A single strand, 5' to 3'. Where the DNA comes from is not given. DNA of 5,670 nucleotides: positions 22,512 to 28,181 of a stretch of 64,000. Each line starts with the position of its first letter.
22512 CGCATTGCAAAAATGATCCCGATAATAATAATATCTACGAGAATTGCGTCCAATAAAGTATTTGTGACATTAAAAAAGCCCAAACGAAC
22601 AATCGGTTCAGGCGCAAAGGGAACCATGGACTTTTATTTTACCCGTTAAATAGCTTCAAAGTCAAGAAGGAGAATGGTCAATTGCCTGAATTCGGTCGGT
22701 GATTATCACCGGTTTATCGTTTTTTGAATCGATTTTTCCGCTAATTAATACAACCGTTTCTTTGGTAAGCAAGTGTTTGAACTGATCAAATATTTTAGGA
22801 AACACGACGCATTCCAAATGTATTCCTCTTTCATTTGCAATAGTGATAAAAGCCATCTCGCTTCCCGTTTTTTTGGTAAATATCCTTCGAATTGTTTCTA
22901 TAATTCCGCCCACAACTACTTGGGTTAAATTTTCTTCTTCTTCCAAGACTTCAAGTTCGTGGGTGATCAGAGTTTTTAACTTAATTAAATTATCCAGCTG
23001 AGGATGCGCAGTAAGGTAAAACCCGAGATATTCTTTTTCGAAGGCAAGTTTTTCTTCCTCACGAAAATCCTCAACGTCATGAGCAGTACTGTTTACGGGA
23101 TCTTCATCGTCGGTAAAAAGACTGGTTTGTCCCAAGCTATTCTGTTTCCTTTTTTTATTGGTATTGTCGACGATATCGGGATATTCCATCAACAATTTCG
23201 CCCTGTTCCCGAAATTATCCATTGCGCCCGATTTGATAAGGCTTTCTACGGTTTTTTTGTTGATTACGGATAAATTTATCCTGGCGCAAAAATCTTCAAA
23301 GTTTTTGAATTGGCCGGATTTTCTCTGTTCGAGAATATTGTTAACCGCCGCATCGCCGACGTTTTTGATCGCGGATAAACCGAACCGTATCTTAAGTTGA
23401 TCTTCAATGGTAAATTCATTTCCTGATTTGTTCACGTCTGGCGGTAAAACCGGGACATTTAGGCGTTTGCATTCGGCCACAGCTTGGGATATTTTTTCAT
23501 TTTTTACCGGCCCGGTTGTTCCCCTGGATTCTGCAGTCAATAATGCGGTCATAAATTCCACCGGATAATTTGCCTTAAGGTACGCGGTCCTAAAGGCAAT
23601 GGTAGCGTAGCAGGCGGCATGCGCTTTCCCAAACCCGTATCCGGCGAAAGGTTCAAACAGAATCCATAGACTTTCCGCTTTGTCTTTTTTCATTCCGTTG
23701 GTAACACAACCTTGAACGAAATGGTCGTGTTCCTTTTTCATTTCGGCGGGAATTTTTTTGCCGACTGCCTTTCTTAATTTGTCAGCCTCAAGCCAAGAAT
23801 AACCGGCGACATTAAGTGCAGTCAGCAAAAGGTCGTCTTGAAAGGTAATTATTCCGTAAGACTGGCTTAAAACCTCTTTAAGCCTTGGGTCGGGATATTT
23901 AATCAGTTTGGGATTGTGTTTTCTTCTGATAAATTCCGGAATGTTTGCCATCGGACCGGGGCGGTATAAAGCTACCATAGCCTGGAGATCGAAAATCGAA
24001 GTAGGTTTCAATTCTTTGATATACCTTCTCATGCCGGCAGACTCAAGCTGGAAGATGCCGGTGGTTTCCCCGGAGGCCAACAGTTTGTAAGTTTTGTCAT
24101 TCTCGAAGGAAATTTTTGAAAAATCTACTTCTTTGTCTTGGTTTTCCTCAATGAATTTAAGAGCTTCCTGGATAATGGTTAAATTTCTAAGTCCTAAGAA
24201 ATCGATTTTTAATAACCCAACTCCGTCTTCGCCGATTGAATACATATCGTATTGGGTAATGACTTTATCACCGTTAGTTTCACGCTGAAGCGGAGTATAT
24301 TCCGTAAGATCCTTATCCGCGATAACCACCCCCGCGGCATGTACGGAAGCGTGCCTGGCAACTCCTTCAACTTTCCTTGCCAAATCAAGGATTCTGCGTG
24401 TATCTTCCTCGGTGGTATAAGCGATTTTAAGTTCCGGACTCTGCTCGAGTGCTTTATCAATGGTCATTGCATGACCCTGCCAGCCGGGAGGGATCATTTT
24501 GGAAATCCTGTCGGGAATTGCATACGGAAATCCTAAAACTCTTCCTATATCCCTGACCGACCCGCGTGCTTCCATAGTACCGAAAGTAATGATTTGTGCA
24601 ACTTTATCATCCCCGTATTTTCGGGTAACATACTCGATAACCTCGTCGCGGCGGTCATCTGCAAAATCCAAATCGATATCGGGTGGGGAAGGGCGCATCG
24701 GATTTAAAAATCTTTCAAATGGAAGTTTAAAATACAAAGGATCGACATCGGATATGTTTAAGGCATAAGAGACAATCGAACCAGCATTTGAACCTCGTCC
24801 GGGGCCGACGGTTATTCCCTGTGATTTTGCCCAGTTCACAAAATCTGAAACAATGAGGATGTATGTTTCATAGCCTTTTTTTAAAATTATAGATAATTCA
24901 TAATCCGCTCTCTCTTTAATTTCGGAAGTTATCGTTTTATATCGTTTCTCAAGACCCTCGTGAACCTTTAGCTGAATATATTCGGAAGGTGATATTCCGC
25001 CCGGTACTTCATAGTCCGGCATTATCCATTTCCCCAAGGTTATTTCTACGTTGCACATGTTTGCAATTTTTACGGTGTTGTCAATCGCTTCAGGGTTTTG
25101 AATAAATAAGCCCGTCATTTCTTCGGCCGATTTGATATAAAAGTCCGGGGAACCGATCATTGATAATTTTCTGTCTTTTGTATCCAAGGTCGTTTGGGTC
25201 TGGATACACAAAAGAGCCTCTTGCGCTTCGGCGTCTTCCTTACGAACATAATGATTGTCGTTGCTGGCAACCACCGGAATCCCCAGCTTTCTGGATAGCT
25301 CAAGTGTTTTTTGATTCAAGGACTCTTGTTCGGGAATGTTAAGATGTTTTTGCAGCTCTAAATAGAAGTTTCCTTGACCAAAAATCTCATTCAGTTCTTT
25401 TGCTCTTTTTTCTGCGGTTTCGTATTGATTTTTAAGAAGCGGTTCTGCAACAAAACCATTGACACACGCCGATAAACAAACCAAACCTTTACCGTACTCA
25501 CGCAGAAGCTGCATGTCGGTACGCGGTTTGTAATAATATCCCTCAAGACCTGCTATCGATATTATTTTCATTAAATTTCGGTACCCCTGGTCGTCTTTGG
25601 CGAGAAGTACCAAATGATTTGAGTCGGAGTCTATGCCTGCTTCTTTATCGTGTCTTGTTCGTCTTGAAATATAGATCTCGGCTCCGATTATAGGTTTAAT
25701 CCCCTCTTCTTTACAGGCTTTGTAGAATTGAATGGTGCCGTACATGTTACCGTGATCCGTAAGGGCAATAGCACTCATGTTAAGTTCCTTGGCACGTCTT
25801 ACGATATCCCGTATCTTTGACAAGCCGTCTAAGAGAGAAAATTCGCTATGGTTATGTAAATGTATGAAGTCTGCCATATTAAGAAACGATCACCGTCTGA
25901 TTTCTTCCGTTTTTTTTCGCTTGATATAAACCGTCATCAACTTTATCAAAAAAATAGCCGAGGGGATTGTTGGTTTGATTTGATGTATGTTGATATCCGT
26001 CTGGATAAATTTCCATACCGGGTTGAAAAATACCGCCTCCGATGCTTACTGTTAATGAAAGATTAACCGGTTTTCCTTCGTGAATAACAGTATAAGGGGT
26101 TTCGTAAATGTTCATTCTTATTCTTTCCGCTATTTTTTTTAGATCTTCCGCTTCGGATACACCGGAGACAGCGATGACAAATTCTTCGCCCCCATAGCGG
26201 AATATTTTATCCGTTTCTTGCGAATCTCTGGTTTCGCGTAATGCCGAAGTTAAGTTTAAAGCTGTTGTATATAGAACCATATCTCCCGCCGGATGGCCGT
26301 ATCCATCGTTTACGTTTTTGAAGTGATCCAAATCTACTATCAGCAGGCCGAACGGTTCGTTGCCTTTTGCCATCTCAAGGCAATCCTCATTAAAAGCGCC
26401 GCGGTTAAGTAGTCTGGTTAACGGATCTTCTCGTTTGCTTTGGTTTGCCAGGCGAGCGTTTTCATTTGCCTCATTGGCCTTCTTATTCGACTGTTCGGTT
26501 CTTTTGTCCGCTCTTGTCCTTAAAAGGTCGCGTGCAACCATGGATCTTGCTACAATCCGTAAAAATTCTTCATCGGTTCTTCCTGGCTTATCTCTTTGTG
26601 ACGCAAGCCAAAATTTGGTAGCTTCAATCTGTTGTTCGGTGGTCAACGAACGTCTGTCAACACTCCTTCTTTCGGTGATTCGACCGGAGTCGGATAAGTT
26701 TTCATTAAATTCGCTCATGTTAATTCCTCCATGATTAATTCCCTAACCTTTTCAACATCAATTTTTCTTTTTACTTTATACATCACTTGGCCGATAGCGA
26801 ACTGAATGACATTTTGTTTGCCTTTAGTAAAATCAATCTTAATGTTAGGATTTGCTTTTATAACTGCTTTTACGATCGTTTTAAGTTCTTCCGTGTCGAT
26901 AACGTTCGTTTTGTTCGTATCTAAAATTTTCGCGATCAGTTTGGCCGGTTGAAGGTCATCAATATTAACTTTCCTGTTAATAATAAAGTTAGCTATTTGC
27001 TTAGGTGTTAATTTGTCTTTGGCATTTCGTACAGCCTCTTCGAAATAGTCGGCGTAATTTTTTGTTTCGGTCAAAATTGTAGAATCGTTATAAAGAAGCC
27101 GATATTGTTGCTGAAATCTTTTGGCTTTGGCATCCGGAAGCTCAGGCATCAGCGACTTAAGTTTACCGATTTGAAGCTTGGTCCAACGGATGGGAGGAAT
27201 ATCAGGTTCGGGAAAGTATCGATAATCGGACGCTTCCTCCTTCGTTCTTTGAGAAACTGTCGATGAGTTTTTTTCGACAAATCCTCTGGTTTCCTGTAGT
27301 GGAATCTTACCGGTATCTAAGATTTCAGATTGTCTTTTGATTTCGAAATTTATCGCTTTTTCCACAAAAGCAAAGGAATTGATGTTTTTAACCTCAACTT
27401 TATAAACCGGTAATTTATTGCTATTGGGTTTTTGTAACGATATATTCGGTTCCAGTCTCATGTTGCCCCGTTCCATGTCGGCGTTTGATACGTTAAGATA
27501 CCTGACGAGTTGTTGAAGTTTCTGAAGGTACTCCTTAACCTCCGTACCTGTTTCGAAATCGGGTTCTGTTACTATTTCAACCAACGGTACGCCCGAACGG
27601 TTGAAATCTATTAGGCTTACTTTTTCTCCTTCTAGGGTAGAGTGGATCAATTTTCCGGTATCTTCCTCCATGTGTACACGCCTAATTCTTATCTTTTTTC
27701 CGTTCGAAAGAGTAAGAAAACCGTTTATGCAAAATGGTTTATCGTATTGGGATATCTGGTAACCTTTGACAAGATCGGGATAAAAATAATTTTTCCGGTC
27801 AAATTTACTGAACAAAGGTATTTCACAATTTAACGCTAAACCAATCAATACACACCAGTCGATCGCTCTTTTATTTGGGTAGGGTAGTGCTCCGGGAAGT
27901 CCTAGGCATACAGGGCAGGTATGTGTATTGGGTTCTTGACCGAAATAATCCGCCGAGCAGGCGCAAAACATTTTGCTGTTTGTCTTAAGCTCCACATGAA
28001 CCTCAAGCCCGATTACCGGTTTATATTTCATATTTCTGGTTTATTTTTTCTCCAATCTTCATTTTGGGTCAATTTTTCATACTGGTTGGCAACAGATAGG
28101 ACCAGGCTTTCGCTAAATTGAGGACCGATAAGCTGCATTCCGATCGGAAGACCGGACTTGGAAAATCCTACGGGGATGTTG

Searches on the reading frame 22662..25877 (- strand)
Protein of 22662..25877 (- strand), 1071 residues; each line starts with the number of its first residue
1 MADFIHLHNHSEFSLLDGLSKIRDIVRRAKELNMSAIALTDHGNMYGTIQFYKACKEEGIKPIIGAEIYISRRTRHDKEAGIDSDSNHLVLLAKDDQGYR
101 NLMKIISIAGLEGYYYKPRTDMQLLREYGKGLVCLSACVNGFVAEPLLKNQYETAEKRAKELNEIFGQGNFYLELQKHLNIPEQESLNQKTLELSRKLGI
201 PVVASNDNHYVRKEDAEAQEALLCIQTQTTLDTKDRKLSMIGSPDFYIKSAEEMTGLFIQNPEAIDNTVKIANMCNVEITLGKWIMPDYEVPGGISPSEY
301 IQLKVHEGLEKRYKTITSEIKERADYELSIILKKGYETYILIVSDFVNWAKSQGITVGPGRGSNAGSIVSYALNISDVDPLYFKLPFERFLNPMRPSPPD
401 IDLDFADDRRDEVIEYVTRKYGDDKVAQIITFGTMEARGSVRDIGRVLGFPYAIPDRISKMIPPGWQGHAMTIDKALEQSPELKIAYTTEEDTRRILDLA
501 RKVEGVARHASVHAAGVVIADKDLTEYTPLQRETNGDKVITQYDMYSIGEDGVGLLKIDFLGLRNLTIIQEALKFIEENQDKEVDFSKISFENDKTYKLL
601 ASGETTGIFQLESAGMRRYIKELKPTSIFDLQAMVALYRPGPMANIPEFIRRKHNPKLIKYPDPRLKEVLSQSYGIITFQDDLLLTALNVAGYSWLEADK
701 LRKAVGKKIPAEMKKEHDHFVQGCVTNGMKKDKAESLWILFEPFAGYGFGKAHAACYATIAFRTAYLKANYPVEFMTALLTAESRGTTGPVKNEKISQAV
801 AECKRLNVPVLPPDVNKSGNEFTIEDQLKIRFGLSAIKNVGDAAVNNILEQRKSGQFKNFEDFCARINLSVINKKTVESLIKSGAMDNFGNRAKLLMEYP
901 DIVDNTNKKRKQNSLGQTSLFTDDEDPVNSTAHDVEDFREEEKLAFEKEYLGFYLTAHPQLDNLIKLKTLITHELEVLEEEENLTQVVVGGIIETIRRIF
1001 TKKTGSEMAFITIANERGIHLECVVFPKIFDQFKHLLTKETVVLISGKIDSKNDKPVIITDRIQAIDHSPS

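Call 43: search_protein_families(library=pfam, proteins=[window:22662-25877:-], max_evalue=0.00001)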
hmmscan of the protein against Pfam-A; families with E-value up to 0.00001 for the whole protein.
window:22662-25877:- (1071 aa): 5 families
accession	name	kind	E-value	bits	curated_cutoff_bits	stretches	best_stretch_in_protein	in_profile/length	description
PF07733.18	DNA_pol3_alpha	-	4.4e-96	321.9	23.9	1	300-562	2-260/260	Bacterial DNA polymerase III alpha NTPase domain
PF02811.25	PHP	-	5e-59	199.8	26.4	1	6-178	1-164/164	PHP domain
PF17657.6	DNA_pol3_finger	-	2.4e-54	183.6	22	1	565-728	1-166/166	Bacterial DNA polymerase III alpha subunit finger domain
PF14579.12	HHH_6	-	1.9e-30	105.3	25.6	1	808-894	2-89/90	Helix-hairpin-helix motif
PF01336.31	tRNA_anti-codon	-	1.4e-08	35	27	1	987-1064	1-73/75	OB-fold nucleic acid binding domain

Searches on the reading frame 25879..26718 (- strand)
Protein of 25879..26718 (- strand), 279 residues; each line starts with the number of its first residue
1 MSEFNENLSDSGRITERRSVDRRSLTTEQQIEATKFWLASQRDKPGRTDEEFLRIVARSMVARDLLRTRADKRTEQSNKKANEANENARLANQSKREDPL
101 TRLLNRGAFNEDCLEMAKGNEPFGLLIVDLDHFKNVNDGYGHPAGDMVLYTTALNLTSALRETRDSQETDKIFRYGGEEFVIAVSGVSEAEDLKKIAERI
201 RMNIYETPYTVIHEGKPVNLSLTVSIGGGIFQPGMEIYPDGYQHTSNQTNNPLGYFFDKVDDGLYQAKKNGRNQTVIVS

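Call 43: search_protein_families(library=pfam, proteins=[window:25879-26718:-], max_evalue=0.00001)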
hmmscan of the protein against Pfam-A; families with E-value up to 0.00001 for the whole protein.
window:25879-26718:- (279 aa): 1 family
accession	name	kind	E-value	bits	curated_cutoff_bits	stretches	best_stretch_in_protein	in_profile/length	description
PF00990.26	GGDEF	-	1.1e-28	100.5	23.8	1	98-274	4-161/161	Diguanylate cyclase, GGDEF domain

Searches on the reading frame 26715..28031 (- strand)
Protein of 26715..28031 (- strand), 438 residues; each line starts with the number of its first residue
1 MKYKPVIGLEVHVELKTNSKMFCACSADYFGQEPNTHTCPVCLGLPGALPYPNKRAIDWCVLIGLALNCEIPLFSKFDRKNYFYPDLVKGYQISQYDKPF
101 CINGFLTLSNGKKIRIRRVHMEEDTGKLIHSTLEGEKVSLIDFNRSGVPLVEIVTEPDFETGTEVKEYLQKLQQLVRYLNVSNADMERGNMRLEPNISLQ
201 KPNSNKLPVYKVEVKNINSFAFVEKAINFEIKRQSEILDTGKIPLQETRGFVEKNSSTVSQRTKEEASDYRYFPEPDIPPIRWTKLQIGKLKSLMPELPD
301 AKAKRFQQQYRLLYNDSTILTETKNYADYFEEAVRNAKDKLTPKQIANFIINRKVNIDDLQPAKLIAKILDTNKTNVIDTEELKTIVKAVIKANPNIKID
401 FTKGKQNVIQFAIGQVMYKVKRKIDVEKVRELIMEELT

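Call 43: search_protein_families(library=pfam, proteins=[window:26715-28031:-], max_evalue=0.00001)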
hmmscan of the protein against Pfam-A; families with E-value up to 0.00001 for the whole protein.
window:26715-28031:- (438 aa): 2 families
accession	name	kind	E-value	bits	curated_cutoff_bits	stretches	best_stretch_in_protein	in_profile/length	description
PF02934.20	GatB_N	-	6.9e-111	370.3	23.4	1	6-285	2-273/277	GatB/GatE catalytic domain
PF02637.23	GatB_Yqey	-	1.7e-11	44.7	27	1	369-437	79-148/148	GatB domain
